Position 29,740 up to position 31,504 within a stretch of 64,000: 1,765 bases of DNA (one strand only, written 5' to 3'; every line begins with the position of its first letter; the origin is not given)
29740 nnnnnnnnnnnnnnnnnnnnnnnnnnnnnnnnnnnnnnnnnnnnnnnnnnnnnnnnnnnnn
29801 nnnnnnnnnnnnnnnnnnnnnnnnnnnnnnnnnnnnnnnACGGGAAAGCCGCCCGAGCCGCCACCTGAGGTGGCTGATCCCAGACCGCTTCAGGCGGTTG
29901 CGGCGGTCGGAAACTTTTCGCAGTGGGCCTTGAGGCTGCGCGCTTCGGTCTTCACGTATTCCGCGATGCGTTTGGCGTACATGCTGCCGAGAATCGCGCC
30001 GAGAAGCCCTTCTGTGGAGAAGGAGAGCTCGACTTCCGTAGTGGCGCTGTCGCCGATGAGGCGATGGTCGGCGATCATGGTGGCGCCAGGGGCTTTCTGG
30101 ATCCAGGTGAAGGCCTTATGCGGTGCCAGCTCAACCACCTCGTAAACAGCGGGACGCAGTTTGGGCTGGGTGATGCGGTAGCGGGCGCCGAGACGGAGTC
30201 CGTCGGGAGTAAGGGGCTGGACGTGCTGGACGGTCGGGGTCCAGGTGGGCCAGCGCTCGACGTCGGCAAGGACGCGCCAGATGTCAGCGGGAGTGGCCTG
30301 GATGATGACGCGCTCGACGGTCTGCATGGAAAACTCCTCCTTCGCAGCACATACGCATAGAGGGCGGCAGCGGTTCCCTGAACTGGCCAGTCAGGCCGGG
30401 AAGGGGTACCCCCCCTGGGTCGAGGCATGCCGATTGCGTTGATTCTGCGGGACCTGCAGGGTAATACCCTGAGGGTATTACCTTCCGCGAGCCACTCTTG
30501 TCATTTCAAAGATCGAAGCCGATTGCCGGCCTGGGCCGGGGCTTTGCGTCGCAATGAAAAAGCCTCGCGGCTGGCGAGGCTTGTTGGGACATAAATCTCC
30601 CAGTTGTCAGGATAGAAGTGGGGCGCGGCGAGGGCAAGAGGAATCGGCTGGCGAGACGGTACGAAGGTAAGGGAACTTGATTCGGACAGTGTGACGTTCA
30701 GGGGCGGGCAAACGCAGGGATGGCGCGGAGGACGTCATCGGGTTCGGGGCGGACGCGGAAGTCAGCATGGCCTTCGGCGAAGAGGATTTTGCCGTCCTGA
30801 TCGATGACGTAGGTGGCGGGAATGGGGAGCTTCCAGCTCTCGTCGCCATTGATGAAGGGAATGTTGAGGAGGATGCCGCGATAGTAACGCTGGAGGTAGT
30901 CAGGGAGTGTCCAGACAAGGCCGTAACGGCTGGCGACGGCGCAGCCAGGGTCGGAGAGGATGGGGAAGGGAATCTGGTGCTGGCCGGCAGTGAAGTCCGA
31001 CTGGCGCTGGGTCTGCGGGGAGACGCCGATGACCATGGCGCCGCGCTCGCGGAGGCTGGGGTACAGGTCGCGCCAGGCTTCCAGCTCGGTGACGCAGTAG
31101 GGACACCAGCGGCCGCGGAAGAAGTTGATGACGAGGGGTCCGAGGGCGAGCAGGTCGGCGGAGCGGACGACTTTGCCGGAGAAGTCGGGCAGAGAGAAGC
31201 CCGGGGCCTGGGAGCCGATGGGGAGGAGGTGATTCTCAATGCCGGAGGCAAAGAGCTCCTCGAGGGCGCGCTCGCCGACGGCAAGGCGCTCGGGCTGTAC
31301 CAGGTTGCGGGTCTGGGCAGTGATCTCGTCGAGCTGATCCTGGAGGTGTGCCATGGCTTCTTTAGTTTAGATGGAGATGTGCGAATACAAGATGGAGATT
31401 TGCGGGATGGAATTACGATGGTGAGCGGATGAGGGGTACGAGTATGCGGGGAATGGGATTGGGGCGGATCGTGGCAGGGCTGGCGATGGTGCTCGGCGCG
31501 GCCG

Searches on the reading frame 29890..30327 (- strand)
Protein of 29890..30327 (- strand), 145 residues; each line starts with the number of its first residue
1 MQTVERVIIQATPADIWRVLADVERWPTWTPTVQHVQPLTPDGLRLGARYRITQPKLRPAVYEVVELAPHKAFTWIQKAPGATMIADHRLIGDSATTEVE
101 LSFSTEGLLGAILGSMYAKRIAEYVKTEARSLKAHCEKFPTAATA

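Call 11: search_protein_families(library=pfam, proteins=[window:29890-30327:-], max_evalue=0.01)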
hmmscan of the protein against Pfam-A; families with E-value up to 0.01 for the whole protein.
window:29890-30327:- (145 aa): 3 families
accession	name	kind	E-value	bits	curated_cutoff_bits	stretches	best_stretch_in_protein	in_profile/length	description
PF10604.15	Polyketide_cyc2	-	2.6e-15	57.4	27.4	1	2-137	2-142/142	Polyketide cyclase / dehydrase and lipid transport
PF03364.25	Polyketide_cyc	-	1e-08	35.9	23.4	1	9-71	1-63/126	Polyketide cyclase / dehydrase and lipid transport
PF08327.17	AHSA1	-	0.0062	17.2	22.1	1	11-104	2-97/125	Activator of Hsp90 ATPase homolog 1-like protein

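Call 44: find_homologous_proteins(query=window:29890-30327:-, max_evalue=1e-20)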
Query window:29890-30327:- (145 aa): 142 proteins with E <= 1e-20 among 194 candidates; the best 120 are listed.
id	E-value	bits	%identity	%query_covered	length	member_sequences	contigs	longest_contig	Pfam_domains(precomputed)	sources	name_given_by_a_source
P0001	1.2e-90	319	100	100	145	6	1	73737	PF03364.26,PF10604.16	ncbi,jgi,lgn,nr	ncbi:MAG TPA: SRPBCC family protein [Acidobacteriaceae bacterium]|jgi:uncharacterized protein YndB w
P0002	4.1e-83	294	92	100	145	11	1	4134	PF03364.26,PF10604.16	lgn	-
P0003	3.3e-82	292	88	100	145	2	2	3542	PF03364.26,PF10604.16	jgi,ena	jgi:uncharacterized protein YndB with AHSA1/START domain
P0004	1.4e-80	286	91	96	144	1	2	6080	PF03364.26,PF10604.16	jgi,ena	jgi:uncharacterized protein YndB with AHSA1/START domain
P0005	2.4e-80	285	88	100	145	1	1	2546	PF03364.26,PF10604.16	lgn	-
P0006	1.8e-79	283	87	100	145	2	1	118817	PF03364.26,PF10604.16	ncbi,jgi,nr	ncbi:MAG TPA: SRPBCC family protein [Acidobacteriaceae bacterium]|jgi:uncharacterized membrane prote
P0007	3.4e-79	282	89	96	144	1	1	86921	PF03364.26,PF10604.16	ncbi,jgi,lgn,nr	ncbi:MAG TPA: SRPBCC family protein [Acidobacteriaceae bacterium]|jgi:uncharacterized protein YndB w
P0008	1.7e-78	280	86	100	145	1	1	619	PF03364.26,PF10604.16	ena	-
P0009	1.1e-77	277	87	96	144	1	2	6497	PF03364.26,PF10604.16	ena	-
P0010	4.6e-77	275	86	96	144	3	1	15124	PF03364.26,PF10604.16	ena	-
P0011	7.3e-77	274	87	96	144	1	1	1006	PF03364.26,PF10604.16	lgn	-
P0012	1.0e-76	274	86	96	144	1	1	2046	PF03364.26,PF10604.16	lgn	-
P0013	2.3e-76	273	85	96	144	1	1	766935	PF03364.26,PF10604.16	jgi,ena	-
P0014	3.9e-75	269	86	96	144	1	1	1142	PF03364.26,PF10604.16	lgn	-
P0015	3.3e-69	249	77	100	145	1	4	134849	PF03364.26,PF10604.16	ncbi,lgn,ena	-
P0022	8.0e-66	238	78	94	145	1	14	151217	PF03364.26,PF10604.16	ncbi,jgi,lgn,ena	jgi:uncharacterized protein YndB with AHSA1/START domain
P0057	9.8e-62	225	73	95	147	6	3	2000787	PF03364.26,PF10604.16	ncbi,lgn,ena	-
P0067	1.4e-60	221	71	94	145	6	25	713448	PF03364.26,PF10604.16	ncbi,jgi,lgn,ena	ncbi:MAG: SRPBCC family protein [Acidobacteriaceae bacterium]|jgi:hypothetical protein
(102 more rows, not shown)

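Call 45: find_encoding_contigs(protein=P0006, flank=2500, max_places=1)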
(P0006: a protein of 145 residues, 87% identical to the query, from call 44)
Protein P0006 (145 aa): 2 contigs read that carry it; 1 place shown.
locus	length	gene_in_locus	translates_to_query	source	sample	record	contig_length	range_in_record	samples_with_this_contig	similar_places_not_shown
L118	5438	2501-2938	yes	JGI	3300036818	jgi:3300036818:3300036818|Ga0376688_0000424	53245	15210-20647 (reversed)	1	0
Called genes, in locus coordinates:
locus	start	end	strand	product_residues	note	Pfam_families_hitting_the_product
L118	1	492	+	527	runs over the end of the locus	PF20695:UbiD_N, PF01977:UbiD, PF20696:UbiD_C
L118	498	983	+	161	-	PF05163:DinB, PF12867:DinB_2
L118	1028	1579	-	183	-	PF00174:Oxidored_molyb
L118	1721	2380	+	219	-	PF00578:AhpC-TSA, PF08534:Redoxin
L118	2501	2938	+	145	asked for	PF10604:Polyketide_cyc2, PF03364:Polyketide_cyc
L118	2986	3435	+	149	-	PF12893:Lumazine_bd_2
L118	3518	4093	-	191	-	PF04264:YceI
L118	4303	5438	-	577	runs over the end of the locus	PF00390:malic, PF03949:Malic_M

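Call 46: find_encoding_contigs(protein=P0013, flank=2500, max_places=1)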
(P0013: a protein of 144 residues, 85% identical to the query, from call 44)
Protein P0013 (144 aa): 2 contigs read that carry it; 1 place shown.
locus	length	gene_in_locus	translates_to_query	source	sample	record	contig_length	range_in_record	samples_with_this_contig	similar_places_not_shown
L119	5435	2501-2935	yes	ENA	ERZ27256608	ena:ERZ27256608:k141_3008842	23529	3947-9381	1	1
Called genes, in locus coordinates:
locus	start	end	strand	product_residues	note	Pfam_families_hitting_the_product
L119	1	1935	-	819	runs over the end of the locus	PF12704:MacB_PCD, PF02687:FtsX, PF12704:MacB_PCD, PF02687:FtsX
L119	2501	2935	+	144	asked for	PF10604:Polyketide_cyc2, PF03364:Polyketide_cyc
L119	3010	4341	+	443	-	-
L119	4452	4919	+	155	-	PF12893:Lumazine_bd_2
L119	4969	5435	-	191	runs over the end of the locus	PF04264:YceI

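Call 47: find_encoding_contigs(protein=P0015, flank=2500, max_places=1)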
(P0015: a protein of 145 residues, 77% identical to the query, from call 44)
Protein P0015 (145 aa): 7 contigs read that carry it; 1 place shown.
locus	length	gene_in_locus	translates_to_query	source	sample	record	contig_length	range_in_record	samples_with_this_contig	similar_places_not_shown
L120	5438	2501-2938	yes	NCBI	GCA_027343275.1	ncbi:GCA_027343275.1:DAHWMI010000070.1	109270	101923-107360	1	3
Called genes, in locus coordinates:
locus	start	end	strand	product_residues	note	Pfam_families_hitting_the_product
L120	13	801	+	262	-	PF09411:PagL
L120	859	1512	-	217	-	-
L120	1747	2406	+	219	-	PF00578:AhpC-TSA, PF08534:Redoxin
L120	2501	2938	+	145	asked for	PF10604:Polyketide_cyc2, PF03364:Polyketide_cyc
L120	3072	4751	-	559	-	PF00390:malic, PF03949:Malic_M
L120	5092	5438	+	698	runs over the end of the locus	PF05649:Peptidase_M13_N, PF01431:Peptidase_M13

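Call 48: find_encoding_contigs(protein=P0022, flank=2500, max_places=1)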
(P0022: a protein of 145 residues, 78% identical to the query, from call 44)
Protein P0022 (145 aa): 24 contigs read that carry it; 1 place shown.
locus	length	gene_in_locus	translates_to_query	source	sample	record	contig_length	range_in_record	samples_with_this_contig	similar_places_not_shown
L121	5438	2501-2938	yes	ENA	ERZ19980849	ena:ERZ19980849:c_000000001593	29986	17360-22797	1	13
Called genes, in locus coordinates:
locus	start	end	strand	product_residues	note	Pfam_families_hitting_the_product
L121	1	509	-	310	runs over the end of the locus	PF01522:Polysacc_deac_1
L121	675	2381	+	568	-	PF00069:Pkinase, PF01636:APH (faint), PF07714:PK_Tyr_Ser-Thr, PF03109:ABC1 (weak)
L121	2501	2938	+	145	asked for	PF10604:Polyketide_cyc2, PF03364:Polyketide_cyc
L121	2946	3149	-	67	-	-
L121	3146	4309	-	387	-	PF01551:Peptidase_M23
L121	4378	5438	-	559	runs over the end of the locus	PF00390:malic, PF03949:Malic_M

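Call 49: find_encoding_contigs(protein=P0057, flank=2500, max_places=1)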
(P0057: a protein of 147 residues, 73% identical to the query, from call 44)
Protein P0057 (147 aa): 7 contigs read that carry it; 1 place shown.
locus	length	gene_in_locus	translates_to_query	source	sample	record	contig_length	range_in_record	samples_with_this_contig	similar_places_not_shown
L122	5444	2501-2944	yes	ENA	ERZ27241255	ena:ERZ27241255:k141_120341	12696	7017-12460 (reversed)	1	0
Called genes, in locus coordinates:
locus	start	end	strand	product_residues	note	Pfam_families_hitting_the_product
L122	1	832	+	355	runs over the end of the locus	?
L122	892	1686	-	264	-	PF13620:CarboxypepD_reg, PF00174:Oxidored_molyb (faint)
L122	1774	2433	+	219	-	PF00578:AhpC-TSA, PF08534:Redoxin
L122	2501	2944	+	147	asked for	PF10604:Polyketide_cyc2, PF03364:Polyketide_cyc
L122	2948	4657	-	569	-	PF00390:malic, PF03949:Malic_M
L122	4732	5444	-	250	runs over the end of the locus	PF02585:PIG-L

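Call 50: find_encoding_contigs(protein=P0067, flank=2500, max_places=1)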
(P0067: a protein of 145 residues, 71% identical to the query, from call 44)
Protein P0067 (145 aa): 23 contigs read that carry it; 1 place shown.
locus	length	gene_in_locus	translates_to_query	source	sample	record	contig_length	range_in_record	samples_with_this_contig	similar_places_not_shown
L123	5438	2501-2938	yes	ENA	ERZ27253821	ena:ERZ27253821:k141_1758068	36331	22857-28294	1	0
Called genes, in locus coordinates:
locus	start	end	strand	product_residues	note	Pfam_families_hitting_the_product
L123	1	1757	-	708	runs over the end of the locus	PF20256:MoCoBD_2, PF01315:Ald_Xan_dh_C (faint), PF02738:MoCoBD_1, PF20256:MoCoBD_2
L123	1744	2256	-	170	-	PF00111:Fer2, PF01799:Fer2_2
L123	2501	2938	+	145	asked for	PF10604:Polyketide_cyc2, PF03364:Polyketide_cyc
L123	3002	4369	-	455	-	PF01551:Peptidase_M23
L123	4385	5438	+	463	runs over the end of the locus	-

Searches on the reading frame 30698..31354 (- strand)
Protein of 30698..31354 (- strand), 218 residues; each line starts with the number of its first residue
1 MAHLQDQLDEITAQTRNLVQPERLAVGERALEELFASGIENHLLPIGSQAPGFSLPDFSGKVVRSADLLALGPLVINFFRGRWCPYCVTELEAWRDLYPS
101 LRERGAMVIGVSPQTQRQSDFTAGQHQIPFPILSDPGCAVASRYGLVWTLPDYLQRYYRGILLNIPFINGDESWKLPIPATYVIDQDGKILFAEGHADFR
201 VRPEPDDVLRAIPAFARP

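Call 11: search_protein_families(library=pfam, proteins=[window:30698-31354:-], max_evalue=0.01)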
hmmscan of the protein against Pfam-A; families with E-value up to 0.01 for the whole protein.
window:30698-31354:- (218 aa): 2 families
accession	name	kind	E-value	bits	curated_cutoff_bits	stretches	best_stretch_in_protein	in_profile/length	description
PF00578.27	AhpC-TSA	-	1.5e-30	106.2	26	1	46-190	1-121/124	AhpC/TSA family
PF08534.16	Redoxin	-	1.3e-18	67.7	26.6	1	47-194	3-132/148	Redoxin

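Call 28: find_encoding_contigs(protein=window:30698-31354:-, flank=3000, max_places=6)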
Protein window:30698-31354:- (218 aa): 1 contig read that carries it; 1 place shown.
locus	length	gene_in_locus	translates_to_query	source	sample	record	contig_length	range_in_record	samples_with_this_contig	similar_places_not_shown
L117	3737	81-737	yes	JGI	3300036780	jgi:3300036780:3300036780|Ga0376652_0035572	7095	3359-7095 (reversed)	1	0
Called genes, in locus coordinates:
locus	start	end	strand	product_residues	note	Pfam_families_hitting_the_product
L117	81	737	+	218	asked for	PF00578:AhpC-TSA, PF08534:Redoxin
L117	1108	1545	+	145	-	PF10604:Polyketide_cyc2, PF03364:Polyketide_cyc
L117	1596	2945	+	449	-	-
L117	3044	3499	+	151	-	PF12893:Lumazine_bd_2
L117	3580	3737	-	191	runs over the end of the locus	PF04264:YceI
